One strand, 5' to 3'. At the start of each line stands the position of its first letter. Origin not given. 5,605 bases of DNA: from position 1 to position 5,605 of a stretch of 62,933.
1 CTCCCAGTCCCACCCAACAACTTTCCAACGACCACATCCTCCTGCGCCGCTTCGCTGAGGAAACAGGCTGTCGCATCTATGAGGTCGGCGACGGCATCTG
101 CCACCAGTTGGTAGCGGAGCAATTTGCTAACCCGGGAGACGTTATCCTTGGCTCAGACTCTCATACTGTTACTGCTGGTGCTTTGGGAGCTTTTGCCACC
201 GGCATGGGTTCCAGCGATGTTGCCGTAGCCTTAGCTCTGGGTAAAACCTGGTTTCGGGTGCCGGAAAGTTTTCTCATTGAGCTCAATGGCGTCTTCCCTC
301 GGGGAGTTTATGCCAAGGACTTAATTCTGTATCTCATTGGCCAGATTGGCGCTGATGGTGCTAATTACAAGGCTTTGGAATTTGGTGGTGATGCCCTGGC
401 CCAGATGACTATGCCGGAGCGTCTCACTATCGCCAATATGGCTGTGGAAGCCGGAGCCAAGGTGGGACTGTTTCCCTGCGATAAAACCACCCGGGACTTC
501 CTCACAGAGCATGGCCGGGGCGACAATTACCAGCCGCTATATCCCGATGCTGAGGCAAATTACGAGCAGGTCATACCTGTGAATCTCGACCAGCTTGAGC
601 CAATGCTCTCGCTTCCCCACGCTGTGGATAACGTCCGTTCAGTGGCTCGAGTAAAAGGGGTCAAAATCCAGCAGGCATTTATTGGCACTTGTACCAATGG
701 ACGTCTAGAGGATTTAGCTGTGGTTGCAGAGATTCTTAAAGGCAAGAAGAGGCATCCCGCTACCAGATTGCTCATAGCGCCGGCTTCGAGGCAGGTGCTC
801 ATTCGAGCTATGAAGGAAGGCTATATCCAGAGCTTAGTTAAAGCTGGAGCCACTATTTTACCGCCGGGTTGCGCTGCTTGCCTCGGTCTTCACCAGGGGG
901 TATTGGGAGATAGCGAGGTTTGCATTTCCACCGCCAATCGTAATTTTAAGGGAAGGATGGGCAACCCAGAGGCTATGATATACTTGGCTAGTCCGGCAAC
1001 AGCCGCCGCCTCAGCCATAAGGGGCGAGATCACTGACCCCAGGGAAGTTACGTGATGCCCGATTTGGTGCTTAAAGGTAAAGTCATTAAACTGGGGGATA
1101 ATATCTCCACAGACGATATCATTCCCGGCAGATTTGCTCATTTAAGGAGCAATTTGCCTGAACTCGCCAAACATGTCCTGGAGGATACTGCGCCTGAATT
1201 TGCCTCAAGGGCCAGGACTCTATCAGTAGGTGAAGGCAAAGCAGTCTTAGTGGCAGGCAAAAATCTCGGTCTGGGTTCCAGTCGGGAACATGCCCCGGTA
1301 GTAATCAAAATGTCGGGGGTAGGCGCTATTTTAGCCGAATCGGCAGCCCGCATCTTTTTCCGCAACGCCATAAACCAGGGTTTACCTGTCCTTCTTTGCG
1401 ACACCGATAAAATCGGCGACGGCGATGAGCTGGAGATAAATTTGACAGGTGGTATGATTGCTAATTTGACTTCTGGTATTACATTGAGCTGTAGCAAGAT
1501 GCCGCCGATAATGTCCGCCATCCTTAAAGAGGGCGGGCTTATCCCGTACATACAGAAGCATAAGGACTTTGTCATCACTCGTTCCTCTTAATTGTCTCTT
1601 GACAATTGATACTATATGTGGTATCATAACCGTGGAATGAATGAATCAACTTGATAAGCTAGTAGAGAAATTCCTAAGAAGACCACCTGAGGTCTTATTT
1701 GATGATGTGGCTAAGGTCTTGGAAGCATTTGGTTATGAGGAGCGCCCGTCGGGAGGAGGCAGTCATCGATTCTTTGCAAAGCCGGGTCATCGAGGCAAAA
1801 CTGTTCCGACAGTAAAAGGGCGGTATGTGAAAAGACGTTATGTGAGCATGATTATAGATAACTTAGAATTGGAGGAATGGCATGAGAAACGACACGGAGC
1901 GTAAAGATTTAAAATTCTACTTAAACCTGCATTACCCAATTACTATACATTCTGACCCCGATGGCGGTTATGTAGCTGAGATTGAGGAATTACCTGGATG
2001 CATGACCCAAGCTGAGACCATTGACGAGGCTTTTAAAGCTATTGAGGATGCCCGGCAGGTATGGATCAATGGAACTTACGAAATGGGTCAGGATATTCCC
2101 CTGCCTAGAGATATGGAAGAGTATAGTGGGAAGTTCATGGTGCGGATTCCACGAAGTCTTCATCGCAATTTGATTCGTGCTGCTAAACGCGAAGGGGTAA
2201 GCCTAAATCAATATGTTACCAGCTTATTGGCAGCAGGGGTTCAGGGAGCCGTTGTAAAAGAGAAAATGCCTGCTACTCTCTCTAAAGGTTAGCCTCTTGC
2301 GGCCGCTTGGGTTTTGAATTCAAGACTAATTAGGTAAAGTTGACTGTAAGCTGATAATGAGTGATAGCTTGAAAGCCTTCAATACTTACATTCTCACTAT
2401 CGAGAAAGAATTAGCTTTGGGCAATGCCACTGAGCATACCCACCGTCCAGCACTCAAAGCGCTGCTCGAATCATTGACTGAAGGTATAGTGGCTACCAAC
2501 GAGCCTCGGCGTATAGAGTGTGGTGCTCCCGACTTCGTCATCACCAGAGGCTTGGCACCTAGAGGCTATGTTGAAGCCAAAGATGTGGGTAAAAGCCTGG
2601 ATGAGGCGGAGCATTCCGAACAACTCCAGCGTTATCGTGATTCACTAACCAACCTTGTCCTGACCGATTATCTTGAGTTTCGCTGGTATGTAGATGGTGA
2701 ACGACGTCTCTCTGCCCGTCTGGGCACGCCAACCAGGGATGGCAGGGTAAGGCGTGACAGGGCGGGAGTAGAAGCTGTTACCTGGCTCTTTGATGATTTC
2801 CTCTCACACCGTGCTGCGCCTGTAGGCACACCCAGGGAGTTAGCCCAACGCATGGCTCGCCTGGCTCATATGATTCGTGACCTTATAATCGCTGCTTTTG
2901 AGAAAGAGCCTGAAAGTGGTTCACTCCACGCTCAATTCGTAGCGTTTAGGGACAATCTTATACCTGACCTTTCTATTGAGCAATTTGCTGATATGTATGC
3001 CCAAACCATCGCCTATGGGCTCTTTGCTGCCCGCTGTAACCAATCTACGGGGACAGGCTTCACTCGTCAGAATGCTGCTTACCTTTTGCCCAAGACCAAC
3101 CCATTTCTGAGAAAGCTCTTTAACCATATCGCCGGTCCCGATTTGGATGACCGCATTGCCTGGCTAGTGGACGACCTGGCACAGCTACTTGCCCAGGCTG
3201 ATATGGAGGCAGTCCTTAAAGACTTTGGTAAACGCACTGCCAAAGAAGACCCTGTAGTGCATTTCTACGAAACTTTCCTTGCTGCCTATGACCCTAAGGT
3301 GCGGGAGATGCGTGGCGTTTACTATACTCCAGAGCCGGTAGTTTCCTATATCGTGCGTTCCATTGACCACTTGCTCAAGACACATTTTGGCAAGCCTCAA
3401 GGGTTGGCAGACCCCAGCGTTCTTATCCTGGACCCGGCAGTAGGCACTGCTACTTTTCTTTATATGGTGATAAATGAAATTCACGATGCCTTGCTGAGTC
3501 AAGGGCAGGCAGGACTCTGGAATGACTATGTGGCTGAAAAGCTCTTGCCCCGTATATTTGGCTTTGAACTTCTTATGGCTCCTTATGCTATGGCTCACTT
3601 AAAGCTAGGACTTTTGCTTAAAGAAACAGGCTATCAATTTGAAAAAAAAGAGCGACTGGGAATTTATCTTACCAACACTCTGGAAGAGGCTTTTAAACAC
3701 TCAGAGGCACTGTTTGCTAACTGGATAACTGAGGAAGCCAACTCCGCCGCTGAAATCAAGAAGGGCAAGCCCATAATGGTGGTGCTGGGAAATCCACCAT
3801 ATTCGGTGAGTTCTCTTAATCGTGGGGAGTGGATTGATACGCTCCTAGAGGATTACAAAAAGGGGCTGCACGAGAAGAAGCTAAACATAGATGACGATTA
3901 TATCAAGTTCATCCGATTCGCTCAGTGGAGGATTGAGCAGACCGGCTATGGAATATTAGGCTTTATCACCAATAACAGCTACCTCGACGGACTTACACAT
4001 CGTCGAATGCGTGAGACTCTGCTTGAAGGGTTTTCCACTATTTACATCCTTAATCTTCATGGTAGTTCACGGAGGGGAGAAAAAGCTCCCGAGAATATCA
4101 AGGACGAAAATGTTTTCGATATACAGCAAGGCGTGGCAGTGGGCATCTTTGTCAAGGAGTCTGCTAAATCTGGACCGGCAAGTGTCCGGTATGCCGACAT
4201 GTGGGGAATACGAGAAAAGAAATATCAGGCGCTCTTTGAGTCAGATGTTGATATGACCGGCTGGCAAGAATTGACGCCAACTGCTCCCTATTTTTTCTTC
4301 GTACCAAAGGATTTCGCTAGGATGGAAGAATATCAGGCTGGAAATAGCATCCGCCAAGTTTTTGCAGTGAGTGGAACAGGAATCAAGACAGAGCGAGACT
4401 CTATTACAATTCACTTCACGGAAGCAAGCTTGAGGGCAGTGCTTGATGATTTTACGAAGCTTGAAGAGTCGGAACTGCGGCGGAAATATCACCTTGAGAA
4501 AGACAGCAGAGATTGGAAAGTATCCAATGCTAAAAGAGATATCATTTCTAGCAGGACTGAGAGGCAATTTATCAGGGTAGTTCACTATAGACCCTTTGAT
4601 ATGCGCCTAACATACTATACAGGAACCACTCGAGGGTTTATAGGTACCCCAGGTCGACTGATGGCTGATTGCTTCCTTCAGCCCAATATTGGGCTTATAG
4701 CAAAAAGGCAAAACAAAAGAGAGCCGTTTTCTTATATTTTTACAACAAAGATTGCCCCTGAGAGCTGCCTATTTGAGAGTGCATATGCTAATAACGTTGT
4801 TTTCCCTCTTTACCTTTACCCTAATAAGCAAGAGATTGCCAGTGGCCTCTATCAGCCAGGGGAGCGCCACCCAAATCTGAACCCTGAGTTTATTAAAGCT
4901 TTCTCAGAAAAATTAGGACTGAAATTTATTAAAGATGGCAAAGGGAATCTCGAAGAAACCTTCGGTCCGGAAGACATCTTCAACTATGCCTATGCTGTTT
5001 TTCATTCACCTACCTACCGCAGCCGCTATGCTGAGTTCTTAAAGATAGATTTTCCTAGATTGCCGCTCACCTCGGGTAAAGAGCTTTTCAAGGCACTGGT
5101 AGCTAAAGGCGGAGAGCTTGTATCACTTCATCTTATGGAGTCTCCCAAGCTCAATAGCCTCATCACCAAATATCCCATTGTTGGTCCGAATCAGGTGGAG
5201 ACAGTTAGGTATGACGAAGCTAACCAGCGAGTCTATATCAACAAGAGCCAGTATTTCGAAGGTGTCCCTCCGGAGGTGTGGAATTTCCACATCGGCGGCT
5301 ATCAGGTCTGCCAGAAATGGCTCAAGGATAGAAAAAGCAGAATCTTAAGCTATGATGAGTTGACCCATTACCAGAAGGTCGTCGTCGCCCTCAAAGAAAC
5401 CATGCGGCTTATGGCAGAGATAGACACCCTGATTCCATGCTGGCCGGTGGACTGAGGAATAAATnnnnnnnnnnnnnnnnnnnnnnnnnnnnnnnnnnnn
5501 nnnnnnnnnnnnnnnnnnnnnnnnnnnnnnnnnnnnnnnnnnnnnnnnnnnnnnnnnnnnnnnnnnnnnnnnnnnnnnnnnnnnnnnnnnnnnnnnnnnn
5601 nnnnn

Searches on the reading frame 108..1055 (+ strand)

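Call 48: search_protein_families(library=pfam, proteins=[window:108-1055:+], max_evalue=0.000001)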
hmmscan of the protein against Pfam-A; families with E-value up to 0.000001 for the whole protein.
window:108-1055:+ (315 aa): 1 family
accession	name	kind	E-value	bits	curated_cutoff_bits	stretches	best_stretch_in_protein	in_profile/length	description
PF00330.25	Aconitase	-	2.3e-90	304.2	28.7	1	2-306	113-463/463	Aconitase family (aconitate hydratase)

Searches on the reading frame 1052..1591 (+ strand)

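Call 48: search_protein_families(library=pfam, proteins=[window:1052-1591:+], max_evalue=0.000001)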
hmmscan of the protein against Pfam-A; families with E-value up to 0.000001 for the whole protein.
window:1052-1591:+ (179 aa): 2 families
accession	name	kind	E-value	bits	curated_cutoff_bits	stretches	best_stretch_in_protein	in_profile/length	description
PF00694.25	Aconitase_C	-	3e-15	57.2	22.8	1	41-111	53-123/131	Aconitase C-terminal domain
PF06434.19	Aconitase_2_N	-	1.1e-11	45.3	27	1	11-167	3-170/204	Aconitate hydratase 2 N-terminus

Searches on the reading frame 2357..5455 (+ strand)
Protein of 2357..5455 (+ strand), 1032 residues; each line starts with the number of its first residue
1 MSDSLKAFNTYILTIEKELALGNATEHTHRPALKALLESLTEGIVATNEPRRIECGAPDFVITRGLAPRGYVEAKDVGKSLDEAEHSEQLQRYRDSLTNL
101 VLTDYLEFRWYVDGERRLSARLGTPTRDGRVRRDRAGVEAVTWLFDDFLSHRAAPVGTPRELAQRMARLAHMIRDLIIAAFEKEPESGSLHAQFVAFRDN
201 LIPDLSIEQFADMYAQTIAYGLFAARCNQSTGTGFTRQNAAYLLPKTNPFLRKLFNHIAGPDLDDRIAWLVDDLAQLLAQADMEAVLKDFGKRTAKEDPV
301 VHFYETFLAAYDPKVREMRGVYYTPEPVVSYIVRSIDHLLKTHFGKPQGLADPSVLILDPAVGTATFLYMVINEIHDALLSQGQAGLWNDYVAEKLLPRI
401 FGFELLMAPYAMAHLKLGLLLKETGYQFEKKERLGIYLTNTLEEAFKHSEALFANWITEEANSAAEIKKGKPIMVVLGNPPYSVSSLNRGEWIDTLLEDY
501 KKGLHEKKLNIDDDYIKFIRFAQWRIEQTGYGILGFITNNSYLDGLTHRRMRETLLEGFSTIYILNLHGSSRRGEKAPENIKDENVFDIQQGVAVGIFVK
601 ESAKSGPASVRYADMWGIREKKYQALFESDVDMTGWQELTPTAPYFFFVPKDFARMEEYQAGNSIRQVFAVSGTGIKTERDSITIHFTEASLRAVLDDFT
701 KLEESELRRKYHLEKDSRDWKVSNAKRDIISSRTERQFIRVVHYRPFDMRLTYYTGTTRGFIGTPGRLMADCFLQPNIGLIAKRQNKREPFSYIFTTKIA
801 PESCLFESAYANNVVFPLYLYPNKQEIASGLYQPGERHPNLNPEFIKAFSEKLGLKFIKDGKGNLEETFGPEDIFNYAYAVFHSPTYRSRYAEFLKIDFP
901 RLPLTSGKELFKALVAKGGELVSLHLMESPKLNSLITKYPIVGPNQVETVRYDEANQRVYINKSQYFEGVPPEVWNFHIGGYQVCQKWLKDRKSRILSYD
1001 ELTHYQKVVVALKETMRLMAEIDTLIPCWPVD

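Call 48: search_protein_families(library=pfam, proteins=[window:2357-5455:+], max_evalue=0.000001)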
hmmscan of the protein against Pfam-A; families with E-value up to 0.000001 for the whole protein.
window:2357-5455:+ (1032 aa): 3 families
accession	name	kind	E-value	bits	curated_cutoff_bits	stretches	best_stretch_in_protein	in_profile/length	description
PF18135.7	Type_ISP_C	-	1.8e-94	317.1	25.9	1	668-1020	2-341/342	Type ISP C-terminal specificity domain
PF02384.22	N6_Mtase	-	7.1e-10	39.1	20.4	1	297-494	3-146/311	N-6 DNA Methylase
PF07669.17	Eco57I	-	1.7e-09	38.4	25.3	1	409-567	10-165/171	Eco57I restriction-modification methylase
